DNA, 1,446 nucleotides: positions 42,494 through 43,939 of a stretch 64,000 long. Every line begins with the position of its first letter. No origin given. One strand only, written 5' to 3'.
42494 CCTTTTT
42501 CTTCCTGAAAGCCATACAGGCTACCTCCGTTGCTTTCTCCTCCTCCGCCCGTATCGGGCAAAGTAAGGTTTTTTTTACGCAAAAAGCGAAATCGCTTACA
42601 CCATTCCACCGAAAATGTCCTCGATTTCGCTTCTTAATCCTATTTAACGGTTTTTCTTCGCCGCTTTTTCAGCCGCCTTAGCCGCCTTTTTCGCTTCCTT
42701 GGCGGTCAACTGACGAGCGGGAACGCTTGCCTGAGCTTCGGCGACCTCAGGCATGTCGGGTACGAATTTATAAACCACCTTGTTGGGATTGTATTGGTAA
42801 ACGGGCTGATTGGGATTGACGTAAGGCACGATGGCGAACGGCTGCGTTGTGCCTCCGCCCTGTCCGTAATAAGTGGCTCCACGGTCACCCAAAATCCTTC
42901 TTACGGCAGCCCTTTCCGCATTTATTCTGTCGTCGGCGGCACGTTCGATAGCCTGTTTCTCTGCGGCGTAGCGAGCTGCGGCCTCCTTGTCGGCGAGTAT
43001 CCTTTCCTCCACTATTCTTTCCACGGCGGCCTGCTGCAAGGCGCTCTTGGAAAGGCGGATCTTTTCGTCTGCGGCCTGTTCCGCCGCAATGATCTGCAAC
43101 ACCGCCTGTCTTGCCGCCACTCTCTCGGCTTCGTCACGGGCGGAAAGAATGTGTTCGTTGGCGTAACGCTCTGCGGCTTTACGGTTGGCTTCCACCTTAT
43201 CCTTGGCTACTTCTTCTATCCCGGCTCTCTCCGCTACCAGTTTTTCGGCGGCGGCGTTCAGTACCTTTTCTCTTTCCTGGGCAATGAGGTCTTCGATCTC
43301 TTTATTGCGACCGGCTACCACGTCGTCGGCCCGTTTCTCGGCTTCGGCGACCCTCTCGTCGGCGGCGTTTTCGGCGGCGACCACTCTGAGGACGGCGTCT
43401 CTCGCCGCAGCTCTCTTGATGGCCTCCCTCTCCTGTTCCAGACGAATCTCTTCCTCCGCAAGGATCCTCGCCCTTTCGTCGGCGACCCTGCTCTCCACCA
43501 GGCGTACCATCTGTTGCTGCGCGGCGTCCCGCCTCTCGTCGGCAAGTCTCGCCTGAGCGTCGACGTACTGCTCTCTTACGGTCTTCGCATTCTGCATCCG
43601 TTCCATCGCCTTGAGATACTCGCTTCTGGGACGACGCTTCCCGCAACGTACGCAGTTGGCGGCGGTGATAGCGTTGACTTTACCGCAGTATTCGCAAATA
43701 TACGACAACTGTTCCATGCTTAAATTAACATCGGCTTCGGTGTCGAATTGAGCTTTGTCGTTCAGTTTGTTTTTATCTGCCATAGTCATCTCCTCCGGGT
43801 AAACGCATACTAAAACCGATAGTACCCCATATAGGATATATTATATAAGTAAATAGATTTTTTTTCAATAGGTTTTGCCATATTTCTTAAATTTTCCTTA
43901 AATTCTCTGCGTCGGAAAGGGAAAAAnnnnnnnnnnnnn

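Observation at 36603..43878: Candidate undescribed system: ten-gene locus in which nine genes are built from three shuffled, uncharacterised modules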

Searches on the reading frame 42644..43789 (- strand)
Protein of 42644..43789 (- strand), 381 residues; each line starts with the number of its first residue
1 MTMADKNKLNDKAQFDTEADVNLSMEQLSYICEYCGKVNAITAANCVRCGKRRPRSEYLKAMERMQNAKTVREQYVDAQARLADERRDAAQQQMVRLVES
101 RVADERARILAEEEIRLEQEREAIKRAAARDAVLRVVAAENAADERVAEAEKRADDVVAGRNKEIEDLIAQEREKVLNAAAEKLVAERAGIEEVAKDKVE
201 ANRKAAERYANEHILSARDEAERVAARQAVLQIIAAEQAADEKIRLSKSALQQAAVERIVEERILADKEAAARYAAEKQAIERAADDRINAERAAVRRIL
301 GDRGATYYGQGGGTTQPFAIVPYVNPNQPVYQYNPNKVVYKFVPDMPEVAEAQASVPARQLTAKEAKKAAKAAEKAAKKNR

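Call 3: search_protein_families(library=pfam, proteins=[window:42644-43789:-], max_evalue=1)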
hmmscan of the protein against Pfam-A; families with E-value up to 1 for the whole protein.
window:42644-43789:- (381 aa): 2 families
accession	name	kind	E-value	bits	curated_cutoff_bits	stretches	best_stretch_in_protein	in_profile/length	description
PF07382.16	HC2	-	0.00045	20.8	40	1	179-299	18-140/194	Histone H1-like nucleoprotein HC2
PF12773.13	DZR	-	0.044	14.4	27.3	1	27-50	21-45/45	Double zinc ribbon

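Call 4: search_protein_families(library=ncbifam, proteins=[window:42644-43789:-], max_evalue=1)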
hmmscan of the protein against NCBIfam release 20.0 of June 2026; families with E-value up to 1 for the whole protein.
window:42644-43789:- (381 aa): 2 families
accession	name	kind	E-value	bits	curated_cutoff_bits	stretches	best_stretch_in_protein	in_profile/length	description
NF003161.0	PRK04136.1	equivalog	0.0044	16.5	54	1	30-55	15-40/49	50S ribosomal protein L40e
NF038053.1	hist_H1_lk_Burk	equivalog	0.14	12.4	80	1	124-286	5-168/195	histone H1-like DNA-binding protein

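Call 16: find_homologous_proteins(query=window:42644-43789:-)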
Query window:42644-43789:- (381 aa): 77 proteins with E <= 0.001 among 8000 candidates.
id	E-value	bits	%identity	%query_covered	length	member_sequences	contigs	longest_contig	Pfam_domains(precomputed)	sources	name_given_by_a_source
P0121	2.6e-154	532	78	90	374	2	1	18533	PF07382.17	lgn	-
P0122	5.8e-134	465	66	94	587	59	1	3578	-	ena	-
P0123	4.2e-133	462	65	94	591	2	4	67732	-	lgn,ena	-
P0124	7.2e-133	461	67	90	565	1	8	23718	-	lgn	-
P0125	1.2e-132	460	67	91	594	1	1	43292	-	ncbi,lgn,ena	-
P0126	1.9e-132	460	67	90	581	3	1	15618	-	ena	-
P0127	2.1e-132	460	67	93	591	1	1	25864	-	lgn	-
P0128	1.1e-131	457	66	93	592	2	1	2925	-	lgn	-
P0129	1.3e-130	454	66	89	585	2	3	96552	-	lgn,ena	-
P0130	7.1e-126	438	63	96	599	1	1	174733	-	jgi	-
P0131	1.8e-124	434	63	89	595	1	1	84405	-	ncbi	-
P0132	1.4e-122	427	63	94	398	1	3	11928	-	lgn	-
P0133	4.7e-121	422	62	90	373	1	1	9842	-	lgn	-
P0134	9.3e-120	418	63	92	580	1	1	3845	-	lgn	-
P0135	1.9e-119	417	60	90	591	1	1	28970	-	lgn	-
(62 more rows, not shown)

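Call 62: search_protein_families(library=padloc, proteins=[window:42644-43789:-], max_evalue=0.01)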
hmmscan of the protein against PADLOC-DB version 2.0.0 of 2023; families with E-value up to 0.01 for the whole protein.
window:42644-43789:- (381 aa): 0 families

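Call 63: search_protein_families(library=phrogs, proteins=[window:42644-43789:-], max_evalue=0.01)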
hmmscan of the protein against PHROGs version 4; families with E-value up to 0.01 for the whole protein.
window:42644-43789:- (381 aa): 0 families

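Call 73: predict_structure(alignment_id=A5)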
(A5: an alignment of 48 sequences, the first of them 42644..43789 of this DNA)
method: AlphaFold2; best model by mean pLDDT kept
length: 381 residues; sequences in the alignment: 48
mean_pLDDT: 77.3   pTM: 0.30
mean pLDDT of the five models: 77.3, 77.1, 76.5, 74.9, 74.4
residues with pLDDT >= 90: 99; 70-90: 183; 50-70: 37; < 50: 62
segments of 3 or more residues with pLDDT < 50: 300-308, 318-324, 328-344, 346-367, 379-381
pLDDT, mean of each block of 10 residues (from residue 1): 55 72 80 91 91 89 86 85 91 92 93 94 94 93 93 90 88 87 81 83 88 88 88 89 88 88 89 89 83 63 41 50 48 44 43 37 46 51 37
secondary structure, 60 per line:
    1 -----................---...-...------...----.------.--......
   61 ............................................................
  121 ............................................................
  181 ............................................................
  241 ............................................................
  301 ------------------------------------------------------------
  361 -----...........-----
elements in order: H6-21 E29-31 E38-40 H55-300 H366-376
